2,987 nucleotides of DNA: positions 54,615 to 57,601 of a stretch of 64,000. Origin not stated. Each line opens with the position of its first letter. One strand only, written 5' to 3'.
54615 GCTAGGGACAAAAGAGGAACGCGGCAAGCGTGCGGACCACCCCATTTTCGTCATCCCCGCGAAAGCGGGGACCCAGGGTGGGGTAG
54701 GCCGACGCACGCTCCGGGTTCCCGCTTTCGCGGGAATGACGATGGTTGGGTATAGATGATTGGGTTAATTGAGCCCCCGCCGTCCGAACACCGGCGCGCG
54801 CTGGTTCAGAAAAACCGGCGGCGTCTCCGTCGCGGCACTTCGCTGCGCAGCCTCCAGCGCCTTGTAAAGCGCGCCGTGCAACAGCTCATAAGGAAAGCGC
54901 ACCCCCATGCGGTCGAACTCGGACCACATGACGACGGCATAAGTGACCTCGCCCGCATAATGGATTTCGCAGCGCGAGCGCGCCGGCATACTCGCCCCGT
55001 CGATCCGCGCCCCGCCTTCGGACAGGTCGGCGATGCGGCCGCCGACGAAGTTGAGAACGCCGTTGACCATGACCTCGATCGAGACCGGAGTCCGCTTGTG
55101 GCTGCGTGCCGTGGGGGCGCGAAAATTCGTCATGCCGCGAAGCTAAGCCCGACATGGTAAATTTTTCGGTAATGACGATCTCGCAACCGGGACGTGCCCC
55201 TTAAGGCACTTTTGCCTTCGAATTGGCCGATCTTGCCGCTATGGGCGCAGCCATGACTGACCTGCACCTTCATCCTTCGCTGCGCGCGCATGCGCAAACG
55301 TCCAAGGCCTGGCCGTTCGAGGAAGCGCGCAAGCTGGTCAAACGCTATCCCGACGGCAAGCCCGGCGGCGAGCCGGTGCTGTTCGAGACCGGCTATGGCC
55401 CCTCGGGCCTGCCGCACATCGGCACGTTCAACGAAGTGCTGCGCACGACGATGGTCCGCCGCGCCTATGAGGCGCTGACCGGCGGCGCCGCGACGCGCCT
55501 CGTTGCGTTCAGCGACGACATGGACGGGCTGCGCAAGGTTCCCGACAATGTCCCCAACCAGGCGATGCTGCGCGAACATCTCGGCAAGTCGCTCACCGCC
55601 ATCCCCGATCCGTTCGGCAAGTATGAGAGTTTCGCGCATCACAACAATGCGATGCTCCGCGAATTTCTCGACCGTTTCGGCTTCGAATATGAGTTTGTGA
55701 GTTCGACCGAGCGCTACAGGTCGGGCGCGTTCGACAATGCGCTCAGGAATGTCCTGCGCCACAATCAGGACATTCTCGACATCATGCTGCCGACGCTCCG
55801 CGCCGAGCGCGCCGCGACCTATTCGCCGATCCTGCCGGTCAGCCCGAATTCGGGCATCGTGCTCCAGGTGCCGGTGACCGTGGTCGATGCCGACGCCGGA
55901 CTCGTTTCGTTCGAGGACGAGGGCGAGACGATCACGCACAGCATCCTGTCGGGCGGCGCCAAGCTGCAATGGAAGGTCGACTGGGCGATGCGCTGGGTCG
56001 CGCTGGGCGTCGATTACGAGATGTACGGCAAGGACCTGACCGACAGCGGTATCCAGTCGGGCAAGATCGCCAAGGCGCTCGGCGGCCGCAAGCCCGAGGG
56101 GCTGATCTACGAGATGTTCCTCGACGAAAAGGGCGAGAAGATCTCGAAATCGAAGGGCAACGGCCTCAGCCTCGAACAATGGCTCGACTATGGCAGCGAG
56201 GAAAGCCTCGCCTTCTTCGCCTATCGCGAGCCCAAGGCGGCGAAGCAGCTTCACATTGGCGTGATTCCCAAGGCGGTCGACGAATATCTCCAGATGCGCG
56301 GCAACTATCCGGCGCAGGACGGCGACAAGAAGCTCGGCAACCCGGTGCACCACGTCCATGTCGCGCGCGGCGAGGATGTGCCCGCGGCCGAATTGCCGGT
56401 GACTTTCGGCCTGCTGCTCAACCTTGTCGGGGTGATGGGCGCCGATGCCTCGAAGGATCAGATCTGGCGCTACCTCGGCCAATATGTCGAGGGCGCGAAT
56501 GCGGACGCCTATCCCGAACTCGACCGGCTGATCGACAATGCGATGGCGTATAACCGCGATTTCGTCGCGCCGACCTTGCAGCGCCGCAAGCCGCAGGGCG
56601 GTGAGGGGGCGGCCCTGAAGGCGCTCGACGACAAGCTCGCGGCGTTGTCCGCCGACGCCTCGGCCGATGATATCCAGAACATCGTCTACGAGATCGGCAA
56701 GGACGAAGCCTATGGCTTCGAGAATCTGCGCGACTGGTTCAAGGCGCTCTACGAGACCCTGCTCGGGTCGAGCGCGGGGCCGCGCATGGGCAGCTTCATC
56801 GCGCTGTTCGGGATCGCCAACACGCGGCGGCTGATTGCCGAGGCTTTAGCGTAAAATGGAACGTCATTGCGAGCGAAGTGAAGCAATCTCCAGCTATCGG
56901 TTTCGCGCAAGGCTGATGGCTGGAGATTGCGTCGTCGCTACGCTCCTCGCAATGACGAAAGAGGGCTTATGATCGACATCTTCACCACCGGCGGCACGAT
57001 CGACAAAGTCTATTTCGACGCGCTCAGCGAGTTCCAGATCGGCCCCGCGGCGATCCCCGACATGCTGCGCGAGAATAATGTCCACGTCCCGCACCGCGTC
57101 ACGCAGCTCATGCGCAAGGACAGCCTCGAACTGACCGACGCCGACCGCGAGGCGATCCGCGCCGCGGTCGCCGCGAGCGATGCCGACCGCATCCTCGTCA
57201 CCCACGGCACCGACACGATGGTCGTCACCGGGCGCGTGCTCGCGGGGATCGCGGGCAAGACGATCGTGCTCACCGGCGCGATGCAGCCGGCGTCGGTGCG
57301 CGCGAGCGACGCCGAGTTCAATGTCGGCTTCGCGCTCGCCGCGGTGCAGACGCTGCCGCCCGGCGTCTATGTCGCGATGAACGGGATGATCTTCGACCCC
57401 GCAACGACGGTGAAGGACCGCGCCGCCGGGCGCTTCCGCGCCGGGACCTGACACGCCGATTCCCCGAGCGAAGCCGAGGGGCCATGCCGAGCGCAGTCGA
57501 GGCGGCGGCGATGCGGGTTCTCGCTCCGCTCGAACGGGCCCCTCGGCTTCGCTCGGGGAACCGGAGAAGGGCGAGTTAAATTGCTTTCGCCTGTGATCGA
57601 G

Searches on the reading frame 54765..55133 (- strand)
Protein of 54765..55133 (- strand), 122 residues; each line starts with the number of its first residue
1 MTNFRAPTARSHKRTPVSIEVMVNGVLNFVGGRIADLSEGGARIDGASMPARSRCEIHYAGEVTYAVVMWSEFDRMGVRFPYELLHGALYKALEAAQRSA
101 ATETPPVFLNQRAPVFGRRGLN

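Call 3: search_protein_families(library=pfam, proteins=[window:54765-55133:-], max_evalue=0.1)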
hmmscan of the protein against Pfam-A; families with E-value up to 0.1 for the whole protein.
window:54765-55133:- (122 aa): 1 family
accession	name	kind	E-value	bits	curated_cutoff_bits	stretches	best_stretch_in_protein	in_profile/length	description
PF07238.19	PilZ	-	2.5e-06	28.2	22.5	1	10-80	3-85/102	PilZ domain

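Call 4: search_protein_families(library=ncbifam, proteins=[window:54765-55133:-], max_evalue=0.1)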
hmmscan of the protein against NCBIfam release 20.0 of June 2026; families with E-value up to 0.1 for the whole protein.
window:54765-55133:- (122 aa): 0 families

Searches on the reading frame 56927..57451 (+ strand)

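Call 3: search_protein_families(library=pfam, proteins=[window:56927-57451:+], max_evalue=0.1)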
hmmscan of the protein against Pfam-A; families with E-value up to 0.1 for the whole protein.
window:56927-57451:+ (174 aa): 2 families
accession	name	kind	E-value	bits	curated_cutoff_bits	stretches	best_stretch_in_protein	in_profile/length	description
PF00710.25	Asparaginase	-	7.6e-21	74.9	22.5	1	16-166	2-163/193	Asparaginase, N-terminal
PF25270.1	Khk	-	0.004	16.8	35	1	68-151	261-338/365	Prokaryotic ketohexokinase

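Call 4: search_protein_families(library=ncbifam, proteins=[window:56927-57451:+], max_evalue=0.1)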
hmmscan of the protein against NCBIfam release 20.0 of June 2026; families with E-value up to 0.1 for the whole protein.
window:56927-57451:+ (174 aa): 7 families
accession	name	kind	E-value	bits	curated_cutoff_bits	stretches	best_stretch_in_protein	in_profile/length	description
TIGR00519.1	asnASE_I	subfamily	1.1e-12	47.6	260.5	1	16-159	4-153/337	type I asparaginase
TIGR00520.1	asnASE_II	subfamily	1.8e-11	43.5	314.3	1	16-166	27-191/352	type II asparaginase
NF008304.0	PRK11096.1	equivalog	6.1e-10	38.2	506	1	79-163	95-184/348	L-asparaginase 2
NF003217.0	PRK04183.1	equivalog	3.2e-09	36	310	1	13-162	75-231/420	Glu-tRNA(Gln) amidotransferase subunit GatD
TIGR02153.1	gatD_arch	equivalog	8.8e-09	34.6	324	1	15-162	64-219/405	Glu-tRNA(Gln) amidotransferase subunit GatD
NF006998.0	PRK09461.1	equivalog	0.00014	21.3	376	1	42-168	37-168/337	asparaginase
TIGR04122.1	Xnuc_lig_assoc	equivalog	0.022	13.6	325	1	72-111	278-317/326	ligase-associated DNA damage response exonuclease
